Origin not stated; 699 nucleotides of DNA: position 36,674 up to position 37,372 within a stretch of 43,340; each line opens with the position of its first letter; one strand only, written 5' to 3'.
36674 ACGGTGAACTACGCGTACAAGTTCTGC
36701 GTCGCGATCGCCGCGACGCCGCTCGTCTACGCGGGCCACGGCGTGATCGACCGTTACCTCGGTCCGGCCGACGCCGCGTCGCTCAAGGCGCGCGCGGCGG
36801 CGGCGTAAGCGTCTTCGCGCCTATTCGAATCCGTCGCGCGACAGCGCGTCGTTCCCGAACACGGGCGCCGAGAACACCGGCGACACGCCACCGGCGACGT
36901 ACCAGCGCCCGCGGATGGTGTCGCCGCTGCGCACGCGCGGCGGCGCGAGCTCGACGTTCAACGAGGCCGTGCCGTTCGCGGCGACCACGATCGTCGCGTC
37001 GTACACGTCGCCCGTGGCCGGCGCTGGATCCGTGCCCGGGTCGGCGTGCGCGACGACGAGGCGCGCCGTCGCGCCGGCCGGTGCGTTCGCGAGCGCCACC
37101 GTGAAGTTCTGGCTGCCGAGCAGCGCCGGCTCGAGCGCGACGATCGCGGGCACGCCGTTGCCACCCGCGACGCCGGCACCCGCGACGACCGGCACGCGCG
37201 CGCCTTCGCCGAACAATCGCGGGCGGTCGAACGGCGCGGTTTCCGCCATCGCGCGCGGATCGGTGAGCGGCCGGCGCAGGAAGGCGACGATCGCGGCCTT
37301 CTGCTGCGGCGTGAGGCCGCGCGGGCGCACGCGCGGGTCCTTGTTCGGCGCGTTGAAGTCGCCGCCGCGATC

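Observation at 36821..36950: Two unrelated secreted proteins share a C-terminal tail ...VAGGV...DAL(F)S(N/R)(D/G)GFE: candidate sorting or secretion tag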

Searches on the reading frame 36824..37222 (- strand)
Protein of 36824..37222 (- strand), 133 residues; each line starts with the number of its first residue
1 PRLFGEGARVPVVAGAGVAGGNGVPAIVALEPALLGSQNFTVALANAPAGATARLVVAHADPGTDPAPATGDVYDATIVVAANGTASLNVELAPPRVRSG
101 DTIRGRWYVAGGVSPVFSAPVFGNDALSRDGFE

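Call 9: find_homologous_proteins(query=window:36824-37222:-, max_evalue=0.01)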
Query seq(133 aa) (133 aa): 2 proteins with E <= 0.01 among 337 candidates.
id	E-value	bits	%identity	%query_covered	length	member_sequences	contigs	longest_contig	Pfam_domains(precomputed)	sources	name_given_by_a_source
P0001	2.9e-38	149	64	100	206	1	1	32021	-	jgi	jgi:hypothetical protein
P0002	5.2e-32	129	95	49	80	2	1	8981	-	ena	-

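Call 28: find_encoding_contigs(protein=P0001, flank=10000, max_places=3)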
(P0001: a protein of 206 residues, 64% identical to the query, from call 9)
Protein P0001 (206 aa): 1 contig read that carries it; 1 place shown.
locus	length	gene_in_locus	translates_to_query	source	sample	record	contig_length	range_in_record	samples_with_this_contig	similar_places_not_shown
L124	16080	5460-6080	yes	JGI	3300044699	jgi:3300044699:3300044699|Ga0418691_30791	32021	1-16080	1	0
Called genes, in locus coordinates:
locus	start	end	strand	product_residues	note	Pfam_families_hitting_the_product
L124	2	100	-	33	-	?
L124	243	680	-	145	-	PF18339:Tudor_1_RapA, PF18337:Tudor_RapA (weak)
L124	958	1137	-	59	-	PF01431:Peptidase_M13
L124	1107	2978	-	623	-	PF05649:Peptidase_M13_N, PF01431:Peptidase_M13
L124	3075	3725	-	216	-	-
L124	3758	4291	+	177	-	PF08238:Sel1 (weak)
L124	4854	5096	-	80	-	-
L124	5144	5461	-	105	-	-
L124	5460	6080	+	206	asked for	-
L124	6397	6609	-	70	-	-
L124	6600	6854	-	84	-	PF02592:Vut_1 (weak)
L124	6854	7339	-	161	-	PF04367:DUF502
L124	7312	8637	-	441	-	PF07676:PD40 (faint), PF26549:Tricorn_N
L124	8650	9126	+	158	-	-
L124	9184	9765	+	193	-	-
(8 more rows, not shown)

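Call 51: search_protein_representatives(protein=window:36824-37222:-)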
Query: 133 residues. Proteins with E-value up to 0.001 (for the whole library): 76; up to 1e-10: 15; up to 1e-30: 1. The best 76 are listed.
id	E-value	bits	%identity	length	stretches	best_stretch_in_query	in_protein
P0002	1.6e-32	128.8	97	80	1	70-133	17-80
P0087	4.5e-15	72.4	43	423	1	1-132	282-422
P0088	4.7e-14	69.1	41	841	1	1-126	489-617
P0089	1.1e-13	67.9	42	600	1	1-114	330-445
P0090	2.0e-13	67.1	44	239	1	1-111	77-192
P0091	3.2e-13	66.4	44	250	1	1-115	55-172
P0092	6.9e-13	65.4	41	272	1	1-111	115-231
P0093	9.4e-13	64.9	44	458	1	1-126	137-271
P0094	9.4e-13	64.9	44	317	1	1-118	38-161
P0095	1.1e-12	64.7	44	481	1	1-122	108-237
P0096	1.6e-12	64.2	46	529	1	1-113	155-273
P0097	2.9e-12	63.4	39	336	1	1-127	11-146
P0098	6.7e-12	62.2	45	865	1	1-111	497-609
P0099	1.4e-11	61.2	43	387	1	1-110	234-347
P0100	9.9e-11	58.4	43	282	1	1-125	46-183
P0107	2.4e-09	53.9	48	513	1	1-114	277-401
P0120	4.5e-08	49.8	44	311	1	1-123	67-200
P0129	2.6e-07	47.3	42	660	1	1-125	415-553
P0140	9.0e-06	42.3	42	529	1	1-123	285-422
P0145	4.9e-05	39.9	40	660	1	1-114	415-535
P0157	2.3e-04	37.8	37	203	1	27-124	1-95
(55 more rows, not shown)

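Call 65: predict_structure(alignment_id=A3)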
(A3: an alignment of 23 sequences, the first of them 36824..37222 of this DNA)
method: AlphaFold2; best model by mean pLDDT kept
length: 133 residues; sequences in the alignment: 23
mean_pLDDT: 87.0   pTM: 0.81
mean pLDDT of the five models: 87.0, 86.7, 86.6, 86.1, 84.1
residues with pLDDT >= 90: 82; 70-90: 33; 50-70: 12; < 50: 6
segments of 3 or more residues with pLDDT < 50: 1-3
pLDDT, mean of each block of 10 residues (from residue 1): 57 94 93 82 97 96 87 95 97 85 95 95 69 54
secondary structure, 60 per line:
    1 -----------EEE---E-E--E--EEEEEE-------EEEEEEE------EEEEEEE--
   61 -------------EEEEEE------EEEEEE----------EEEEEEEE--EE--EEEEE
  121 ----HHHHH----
elements in order: E12-14 E26-31 E39-45 E52-58 E74-79 E86-91 E102-109 E116-120 H125-129

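Call 66: search_protein_families(library=ncbifam, proteins=[P0107, P0120, P0129, P0140, P0145, P0157, P0088, P0095, P0096, P0098], max_evalue=0.001)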
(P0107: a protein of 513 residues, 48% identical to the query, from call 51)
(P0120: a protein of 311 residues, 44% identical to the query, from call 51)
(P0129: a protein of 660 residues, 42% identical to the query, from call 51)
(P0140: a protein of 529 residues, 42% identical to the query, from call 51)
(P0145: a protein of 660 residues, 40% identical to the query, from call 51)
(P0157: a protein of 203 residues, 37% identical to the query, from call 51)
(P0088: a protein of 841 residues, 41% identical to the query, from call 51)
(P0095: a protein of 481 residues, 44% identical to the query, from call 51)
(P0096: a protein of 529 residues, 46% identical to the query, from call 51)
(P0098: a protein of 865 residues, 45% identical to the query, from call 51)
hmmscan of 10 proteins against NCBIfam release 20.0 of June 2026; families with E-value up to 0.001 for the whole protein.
P0107 (513 aa): 6 families
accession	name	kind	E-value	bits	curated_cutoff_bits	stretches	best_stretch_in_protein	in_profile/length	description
TIGR04039.1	MXAN_0977_Heme2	hypoth_equivalog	1.1e-33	116.8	362.85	1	87-272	114-330/336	MbnH family di-heme enzyme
TIGR03791.1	TTQ_mauG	equivalog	3.3e-26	92.2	443.85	1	80-259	96-276/291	tryptophan tryptophylquinone biosynthesis enzyme MauG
TIGR03981.2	SAM_quin_mod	hypoth_equivalog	3.6e-18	65.7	340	1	91-226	213-358/411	His-Xaa-Ser system-associated MauG-like protein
TIGR04183.1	Por_Secre_tail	domain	1.6e-11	44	23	1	435-510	2-70/72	T9SS type A sorting domain-containing protein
NF038113.1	T9SSA_dep_M36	equivalog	5.4e-10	38.1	885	1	430-511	791-868/869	T9SS-dependent M36 family metallopeptidase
NF052323.1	T9SSA_dep_M6i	equivalog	3.1e-05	22.1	600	1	434-500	960-1026/1043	T9SS-dependent M6-like inactivated metalloprotease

P0120 (311 aa): 4 families
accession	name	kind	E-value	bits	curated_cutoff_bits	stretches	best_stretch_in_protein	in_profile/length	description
TIGR04039.1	MXAN_0977_Heme2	hypoth_equivalog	1.1e-07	31.2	362.85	1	1-66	260-334/336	MbnH family di-heme enzyme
NF052323.1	T9SSA_dep_M6i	equivalog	0.0003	18.9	600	1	228-305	962-1033/1043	T9SS-dependent M6-like inactivated metalloprotease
NF033707.1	T9SS_sortase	equivalog_domain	0.00037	18.3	420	1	227-299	1002-1078/1095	type IX secretion system sortase PorU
TIGR04183.1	Por_Secre_tail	domain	0.00065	19.6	23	0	228-308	3-70/72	T9SS type A sorting domain-containing protein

P0129 (660 aa): 8 families
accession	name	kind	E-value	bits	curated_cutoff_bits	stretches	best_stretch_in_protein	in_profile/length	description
TIGR04039.1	MXAN_0977_Heme2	hypoth_equivalog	6.8e-38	130.6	362.85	2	228-405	115-326/336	MbnH family di-heme enzyme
TIGR03791.1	TTQ_mauG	equivalog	2.4e-33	115.6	443.85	2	210-397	86-276/291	tryptophan tryptophylquinone biosynthesis enzyme MauG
TIGR03981.2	SAM_quin_mod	hypoth_equivalog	2.1e-18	66.4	340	1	247-364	230-358/411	His-Xaa-Ser system-associated MauG-like protein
NF005176.1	PRK06655.1-1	equivalog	1.4e-07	31.6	230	1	592-650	95-152/197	flagellar hook assembly protein FlgD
NF009453.0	PRK12813.1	equivalog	1.4e-05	24.7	264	1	591-652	121-178/223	flagellar basal body rod modification protein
TIGR04183.1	Por_Secre_tail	domain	3.4e-05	23.8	23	1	577-658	3-71/72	T9SS type A sorting domain-containing protein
NF009276.0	PRK12633.1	equivalog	0.00039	20.2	383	1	581-647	115-181/234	flagellar basal body rod modification protein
NF033707.1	T9SS_sortase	equivalog_domain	0.00056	17.7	420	1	594-651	1023-1081/1095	type IX secretion system sortase PorU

P0140 (529 aa): 3 families
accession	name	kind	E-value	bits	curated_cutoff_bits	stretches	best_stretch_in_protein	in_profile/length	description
TIGR03791.1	TTQ_mauG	equivalog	4.6e-23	81.9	443.85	1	100-267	106-276/291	tryptophan tryptophylquinone biosynthesis enzyme MauG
TIGR04039.1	MXAN_0977_Heme2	hypoth_equivalog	2.6e-22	79.3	362.85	1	98-276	115-327/336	MbnH family di-heme enzyme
TIGR03981.2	SAM_quin_mod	hypoth_equivalog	4.3e-17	62.1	340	1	114-234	227-358/411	His-Xaa-Ser system-associated MauG-like protein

P0145 (660 aa): 7 families
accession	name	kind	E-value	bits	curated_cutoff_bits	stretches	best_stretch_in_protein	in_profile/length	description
TIGR04039.1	MXAN_0977_Heme2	hypoth_equivalog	1.9e-44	152.1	362.85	2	230-405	117-326/336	MbnH family di-heme enzyme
TIGR03791.1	TTQ_mauG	equivalog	1.4e-37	129.5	443.85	1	229-397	105-276/291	tryptophan tryptophylquinone biosynthesis enzyme MauG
TIGR03981.2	SAM_quin_mod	hypoth_equivalog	1.5e-24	86.6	340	2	232-363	214-357/411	His-Xaa-Ser system-associated MauG-like protein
NF033707.1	T9SS_sortase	equivalog_domain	4e-07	28.1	420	1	575-649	1001-1079/1095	type IX secretion system sortase PorU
TIGR04183.1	Por_Secre_tail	domain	3.2e-06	27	23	1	577-657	3-70/72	T9SS type A sorting domain-containing protein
NF005176.1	PRK06655.1-1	equivalog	0.00027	20.9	230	1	593-651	96-153/197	flagellar hook assembly protein FlgD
NF009276.0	PRK12633.1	equivalog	0.00087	19.1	383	0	583-656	117-189/234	flagellar basal body rod modification protein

P0157 (203 aa): 6 families
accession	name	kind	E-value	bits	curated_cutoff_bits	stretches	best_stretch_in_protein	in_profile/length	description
NF033707.1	T9SS_sortase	equivalog_domain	6.4e-08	30.7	420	1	117-189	1000-1076/1095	type IX secretion system sortase PorU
TIGR04183.1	Por_Secre_tail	domain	6.6e-08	32.4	23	1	119-200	2-70/72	T9SS type A sorting domain-containing protein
NF009276.0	PRK12633.1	equivalog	6.4e-06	26.1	383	1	104-192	96-182/234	flagellar basal body rod modification protein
NF005176.1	PRK06655.1-1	equivalog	1.4e-05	25.1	230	1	135-191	95-150/197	flagellar hook assembly protein FlgD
NF053608.1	Lsa66_OmpA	equivalog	0.00015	20.3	700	1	145-191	185-229/581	fibronectin-binding adhesin Lsa66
NF052323.1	T9SSA_dep_M6i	equivalog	0.00036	18.6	600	1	119-201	961-1038/1043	T9SS-dependent M6-like inactivated metalloprotease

P0088 (841 aa): 4 families
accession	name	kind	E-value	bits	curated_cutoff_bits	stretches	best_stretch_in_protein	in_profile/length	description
TIGR03437.1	Soli_cterm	paralog_domain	2.3e-29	102.8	29.05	1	627-839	3-223/225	Solibacter uncharacterized C-terminal domain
TIGR04039.1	MXAN_0977_Heme2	hypoth_equivalog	3.5e-25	88.8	362.85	2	378-478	215-327/336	MbnH family di-heme enzyme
TIGR03791.1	TTQ_mauG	equivalog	5.4e-20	71.8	443.85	1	306-476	98-282/291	tryptophan tryptophylquinone biosynthesis enzyme MauG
TIGR03981.2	SAM_quin_mod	hypoth_equivalog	1.5e-08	34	340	0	361-437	275-358/411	His-Xaa-Ser system-associated MauG-like protein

P0095 (481 aa): 3 families
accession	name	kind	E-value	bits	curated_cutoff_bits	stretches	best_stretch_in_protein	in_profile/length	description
TIGR03437.1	Soli_cterm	paralog_domain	2.4e-39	135.4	29.05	1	249-481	2-225/225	Solibacter uncharacterized C-terminal domain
TIGR04039.1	MXAN_0977_Heme2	hypoth_equivalog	1.4e-12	47.4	362.85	1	6-98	226-327/336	MbnH family di-heme enzyme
TIGR03791.1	TTQ_mauG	equivalog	0.00029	20.2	443.85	1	22-89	211-276/291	tryptophan tryptophylquinone biosynthesis enzyme MauG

P0096 (529 aa): 3 families
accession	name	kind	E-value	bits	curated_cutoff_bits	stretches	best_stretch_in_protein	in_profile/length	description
TIGR03437.1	Soli_cterm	paralog_domain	3.5e-36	125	29.05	1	299-527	2-223/225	Solibacter uncharacterized C-terminal domain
TIGR03791.1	TTQ_mauG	equivalog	2.2e-10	40.2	443.85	1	31-140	171-279/291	tryptophan tryptophylquinone biosynthesis enzyme MauG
TIGR04039.1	MXAN_0977_Heme2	hypoth_equivalog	2.1e-09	36.9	362.85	1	53-146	225-328/336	MbnH family di-heme enzyme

P0098 (865 aa): 4 families
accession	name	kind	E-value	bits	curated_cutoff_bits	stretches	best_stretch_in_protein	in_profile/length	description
TIGR03437.1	Soli_cterm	paralog_domain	1.3e-37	129.8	29.05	1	636-865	2-225/225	Solibacter uncharacterized C-terminal domain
TIGR03791.1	TTQ_mauG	equivalog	8.6e-23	81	443.85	2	300-478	88-276/291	tryptophan tryptophylquinone biosynthesis enzyme MauG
TIGR04039.1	MXAN_0977_Heme2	hypoth_equivalog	8.3e-22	77.7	362.85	2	312-490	111-330/336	MbnH family di-heme enzyme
TIGR03981.2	SAM_quin_mod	hypoth_equivalog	1.2e-09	37.6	340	1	126-172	41-87/411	His-Xaa-Ser system-associated MauG-like protein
